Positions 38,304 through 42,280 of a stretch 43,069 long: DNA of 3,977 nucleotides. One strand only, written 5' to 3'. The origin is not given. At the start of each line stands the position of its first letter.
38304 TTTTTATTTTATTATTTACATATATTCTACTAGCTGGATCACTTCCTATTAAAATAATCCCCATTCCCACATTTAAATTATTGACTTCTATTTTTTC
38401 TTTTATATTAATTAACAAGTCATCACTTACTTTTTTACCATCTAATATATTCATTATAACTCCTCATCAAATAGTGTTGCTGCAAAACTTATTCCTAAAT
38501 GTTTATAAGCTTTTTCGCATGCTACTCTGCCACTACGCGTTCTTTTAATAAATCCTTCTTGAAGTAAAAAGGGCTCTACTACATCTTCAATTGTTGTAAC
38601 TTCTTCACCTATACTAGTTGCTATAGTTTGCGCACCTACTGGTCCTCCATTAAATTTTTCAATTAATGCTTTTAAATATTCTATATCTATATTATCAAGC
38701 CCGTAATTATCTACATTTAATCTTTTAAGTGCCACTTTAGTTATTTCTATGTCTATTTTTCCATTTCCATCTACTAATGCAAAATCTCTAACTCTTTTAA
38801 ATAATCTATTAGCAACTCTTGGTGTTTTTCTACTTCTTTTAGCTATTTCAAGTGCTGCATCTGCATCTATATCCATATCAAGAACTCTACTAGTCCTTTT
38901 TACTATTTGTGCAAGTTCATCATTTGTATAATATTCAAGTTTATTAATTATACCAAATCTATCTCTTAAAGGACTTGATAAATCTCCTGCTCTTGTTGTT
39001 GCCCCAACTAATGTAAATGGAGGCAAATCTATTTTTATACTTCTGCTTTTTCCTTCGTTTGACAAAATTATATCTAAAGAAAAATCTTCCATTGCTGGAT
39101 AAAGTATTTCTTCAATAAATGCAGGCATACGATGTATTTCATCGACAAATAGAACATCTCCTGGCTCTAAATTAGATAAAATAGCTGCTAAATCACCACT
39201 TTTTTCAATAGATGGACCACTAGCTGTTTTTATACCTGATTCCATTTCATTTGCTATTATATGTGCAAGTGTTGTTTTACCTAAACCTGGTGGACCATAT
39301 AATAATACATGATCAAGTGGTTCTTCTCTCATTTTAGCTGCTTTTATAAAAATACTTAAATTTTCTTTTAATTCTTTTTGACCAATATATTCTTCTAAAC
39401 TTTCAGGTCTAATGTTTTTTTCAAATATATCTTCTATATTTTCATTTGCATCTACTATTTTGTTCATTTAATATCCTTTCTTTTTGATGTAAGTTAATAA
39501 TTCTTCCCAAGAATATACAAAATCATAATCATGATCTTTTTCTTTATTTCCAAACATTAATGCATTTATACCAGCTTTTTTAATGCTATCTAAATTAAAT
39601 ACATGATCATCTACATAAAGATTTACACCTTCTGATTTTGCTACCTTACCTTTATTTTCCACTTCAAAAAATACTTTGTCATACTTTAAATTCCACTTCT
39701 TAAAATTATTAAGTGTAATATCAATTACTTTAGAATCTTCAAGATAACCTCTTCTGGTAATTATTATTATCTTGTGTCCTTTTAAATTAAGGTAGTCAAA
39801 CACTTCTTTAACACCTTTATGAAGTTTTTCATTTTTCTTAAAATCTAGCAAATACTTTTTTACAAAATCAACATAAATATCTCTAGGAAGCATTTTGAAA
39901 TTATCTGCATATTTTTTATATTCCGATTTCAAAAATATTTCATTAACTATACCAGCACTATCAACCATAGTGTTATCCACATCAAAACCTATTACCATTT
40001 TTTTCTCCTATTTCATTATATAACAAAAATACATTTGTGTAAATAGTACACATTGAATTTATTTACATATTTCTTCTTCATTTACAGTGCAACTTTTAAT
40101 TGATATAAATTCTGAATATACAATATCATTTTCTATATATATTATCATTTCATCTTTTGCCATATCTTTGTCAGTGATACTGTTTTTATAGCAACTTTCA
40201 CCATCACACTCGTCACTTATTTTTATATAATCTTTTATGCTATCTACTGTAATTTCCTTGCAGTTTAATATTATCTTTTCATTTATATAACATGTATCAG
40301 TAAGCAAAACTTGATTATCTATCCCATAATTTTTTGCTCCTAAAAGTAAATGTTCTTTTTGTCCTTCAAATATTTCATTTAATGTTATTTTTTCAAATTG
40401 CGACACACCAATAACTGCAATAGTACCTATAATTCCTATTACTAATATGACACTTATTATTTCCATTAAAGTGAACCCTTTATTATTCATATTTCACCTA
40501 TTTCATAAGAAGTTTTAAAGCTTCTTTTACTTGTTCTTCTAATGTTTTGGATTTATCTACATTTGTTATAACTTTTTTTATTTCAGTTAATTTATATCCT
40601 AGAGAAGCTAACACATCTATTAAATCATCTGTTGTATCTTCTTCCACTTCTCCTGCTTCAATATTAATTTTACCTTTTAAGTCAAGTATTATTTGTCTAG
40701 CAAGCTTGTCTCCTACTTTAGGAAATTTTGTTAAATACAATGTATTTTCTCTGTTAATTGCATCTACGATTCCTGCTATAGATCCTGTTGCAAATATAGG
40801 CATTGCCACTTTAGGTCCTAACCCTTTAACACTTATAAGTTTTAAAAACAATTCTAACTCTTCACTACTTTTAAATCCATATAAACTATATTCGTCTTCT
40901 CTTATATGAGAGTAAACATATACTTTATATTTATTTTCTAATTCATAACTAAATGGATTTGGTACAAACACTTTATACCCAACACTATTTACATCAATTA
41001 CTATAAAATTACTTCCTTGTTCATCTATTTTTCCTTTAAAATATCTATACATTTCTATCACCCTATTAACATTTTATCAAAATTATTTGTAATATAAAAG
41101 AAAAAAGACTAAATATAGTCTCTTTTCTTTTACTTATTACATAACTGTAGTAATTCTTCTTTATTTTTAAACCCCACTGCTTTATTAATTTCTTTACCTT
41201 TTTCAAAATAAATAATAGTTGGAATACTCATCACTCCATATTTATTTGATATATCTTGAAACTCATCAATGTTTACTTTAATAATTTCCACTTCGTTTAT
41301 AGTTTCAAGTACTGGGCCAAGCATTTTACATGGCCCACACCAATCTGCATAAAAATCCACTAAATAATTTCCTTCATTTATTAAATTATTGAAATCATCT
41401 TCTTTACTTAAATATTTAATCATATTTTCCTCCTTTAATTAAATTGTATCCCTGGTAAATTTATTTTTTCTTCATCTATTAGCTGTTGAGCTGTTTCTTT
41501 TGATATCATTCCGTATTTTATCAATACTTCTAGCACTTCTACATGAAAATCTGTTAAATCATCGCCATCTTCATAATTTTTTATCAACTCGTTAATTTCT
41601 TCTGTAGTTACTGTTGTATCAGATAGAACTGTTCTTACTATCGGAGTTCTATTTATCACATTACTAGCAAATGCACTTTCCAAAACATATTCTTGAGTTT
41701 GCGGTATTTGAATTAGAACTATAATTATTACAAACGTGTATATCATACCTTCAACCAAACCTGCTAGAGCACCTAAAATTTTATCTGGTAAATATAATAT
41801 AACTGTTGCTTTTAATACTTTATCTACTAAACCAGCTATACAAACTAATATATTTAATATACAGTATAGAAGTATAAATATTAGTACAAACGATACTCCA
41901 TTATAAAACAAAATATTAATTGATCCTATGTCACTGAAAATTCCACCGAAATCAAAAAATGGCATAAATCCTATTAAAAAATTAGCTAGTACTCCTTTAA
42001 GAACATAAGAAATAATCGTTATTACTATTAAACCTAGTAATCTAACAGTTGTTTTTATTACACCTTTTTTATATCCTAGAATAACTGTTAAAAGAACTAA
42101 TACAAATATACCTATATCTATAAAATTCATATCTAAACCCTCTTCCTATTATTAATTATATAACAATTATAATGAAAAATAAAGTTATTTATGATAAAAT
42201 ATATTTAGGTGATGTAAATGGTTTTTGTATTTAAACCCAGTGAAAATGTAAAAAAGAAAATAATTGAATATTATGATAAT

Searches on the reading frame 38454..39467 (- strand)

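Call 45: search_protein_families(library=pfam, proteins=[window:38454-39467:-], max_evalue=0.001)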
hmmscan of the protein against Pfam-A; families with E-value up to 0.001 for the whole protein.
window:38454-39467:- (337 aa): 13 families
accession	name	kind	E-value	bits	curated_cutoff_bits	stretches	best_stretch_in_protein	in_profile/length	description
PF05496.18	RuvB_N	-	1.2e-76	256.4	27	1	19-177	1-159/159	Holliday junction DNA helicase RuvB P-loop domain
PF17864.7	AAA_lid_4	-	7.6e-29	99.7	27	1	180-253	1-74/74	RuvB AAA lid domain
PF05491.19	RuvB_C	-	3e-26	91.6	24.7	1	255-324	2-71/72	RuvB C-terminal winged helix domain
PF00004.35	AAA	-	2.3e-19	70.6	21.2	1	54-177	1-129/131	ATPase family associated with various cellular activities (AAA)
PF07728.20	AAA_5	-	9.6e-08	32.6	22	1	53-171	1-139/139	AAA domain (dynein-related subfamily)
PF05673.19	DUF815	-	4.2e-05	23.2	23.8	0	24-77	27-79/249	Protein of unknown function (DUF815)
PF00910.28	RNA_helicase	-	0.00019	22.3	21.5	1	54-116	1-63/105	RNA helicase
PF20720.3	nSTAND3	-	0.00026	21.2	27.2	1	52-78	18-45/155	Novel STAND NTPase 3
PF13173.12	AAA_14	-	0.0003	21.3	27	1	54-135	5-95/129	AAA domain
PF13191.12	AAA_16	-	0.00057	20.9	32.6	0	48-77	22-50/167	AAA ATPase domain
PF01078.27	Mg_chelatase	-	0.00064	19.6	20.3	0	52-72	23-43/207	Magnesium chelatase, subunit ChlI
PF06068.19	TIP49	-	0.00066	19.4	23.8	0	25-79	24-78/347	TIP49 P-loop domain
PF07726.17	AAA_3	-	0.001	19.4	27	0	53-79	1-27/131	ATPase family associated with various cellular activities (AAA)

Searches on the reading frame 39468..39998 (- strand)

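Call 45: search_protein_families(library=pfam, proteins=[window:39468-39998:-], max_evalue=0.001)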
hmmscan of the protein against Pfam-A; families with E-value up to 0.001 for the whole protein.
window:39468-39998:- (176 aa): 1 family
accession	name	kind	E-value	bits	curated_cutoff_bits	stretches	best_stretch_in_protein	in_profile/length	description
PF00702.32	Hydrolase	-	0.00052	20.9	26.4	0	51-113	89-155/191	haloacid dehalogenase-like hydrolase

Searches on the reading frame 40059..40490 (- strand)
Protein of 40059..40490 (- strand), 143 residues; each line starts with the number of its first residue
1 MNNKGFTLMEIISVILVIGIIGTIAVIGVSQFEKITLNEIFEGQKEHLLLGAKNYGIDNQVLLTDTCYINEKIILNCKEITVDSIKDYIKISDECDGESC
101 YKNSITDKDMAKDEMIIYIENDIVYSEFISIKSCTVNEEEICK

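Call 45: search_protein_families(library=pfam, proteins=[window:40059-40490:-], max_evalue=0.001)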
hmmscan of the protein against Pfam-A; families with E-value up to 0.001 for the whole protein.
window:40059-40490:- (143 aa): 1 family
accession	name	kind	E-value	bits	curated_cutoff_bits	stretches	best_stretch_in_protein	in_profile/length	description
PF07963.17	N_methyl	-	0.00018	21.4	21.2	1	2-25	3-26/27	Prokaryotic N-terminal methylation motif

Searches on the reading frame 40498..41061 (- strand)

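Call 45: search_protein_families(library=pfam, proteins=[window:40498-41061:-], max_evalue=0.001)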
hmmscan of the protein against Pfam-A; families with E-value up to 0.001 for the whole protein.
window:40498-41061:- (187 aa): 3 families
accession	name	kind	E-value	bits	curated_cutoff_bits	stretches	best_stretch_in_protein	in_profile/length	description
PF01330.27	RuvA_N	-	2e-18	66.7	23.6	1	4-62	1-61/61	RuvA N terminal domain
PF14520.12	HHH_5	-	3.9e-10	40.5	27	1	72-129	1-56/57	Helix-hairpin-helix domain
PF07499.19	RuvA_C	-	7.8e-09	36.3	24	1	144-186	3-47/47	RuvA, C-terminal domain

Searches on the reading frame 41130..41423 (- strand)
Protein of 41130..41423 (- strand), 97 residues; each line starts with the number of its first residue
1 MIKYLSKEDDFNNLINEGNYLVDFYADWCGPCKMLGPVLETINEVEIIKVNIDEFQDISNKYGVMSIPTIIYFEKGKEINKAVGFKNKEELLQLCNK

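Call 45: search_protein_families(library=pfam, proteins=[window:41130-41423:-], max_evalue=0.001)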
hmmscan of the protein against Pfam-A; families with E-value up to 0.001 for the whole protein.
window:41130-41423:- (97 aa): 5 families
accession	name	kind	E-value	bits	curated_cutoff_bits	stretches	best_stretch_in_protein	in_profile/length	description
PF00085.26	Thioredoxin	-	7.1e-24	84.2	23.5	1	7-95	6-101/103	Thioredoxin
PF13098.12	Thioredoxin_2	-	1.2e-09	38.9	27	1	17-94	5-103/104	Thioredoxin-like domain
PF14595.12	Thioredoxin_9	-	0.00012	22.5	25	1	16-76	40-107/129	Thioredoxin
PF13905.12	Thioredoxin_8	-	0.00032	21.4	27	0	21-54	5-45/94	Thioredoxin-like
PF13192.12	Thioredoxin_3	-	0.00032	21.1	24.8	1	44-73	28-56/76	Thioredoxin domain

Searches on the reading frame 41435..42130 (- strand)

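Call 45: search_protein_families(library=pfam, proteins=[window:41435-42130:-], max_evalue=0.001)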
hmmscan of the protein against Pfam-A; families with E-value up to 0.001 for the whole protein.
window:41435-42130:- (231 aa): 1 family
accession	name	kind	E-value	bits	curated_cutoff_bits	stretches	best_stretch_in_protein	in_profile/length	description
PF02674.22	Colicin_V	-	4e-12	46.8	29.3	1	4-160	1-141/144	Colicin V production protein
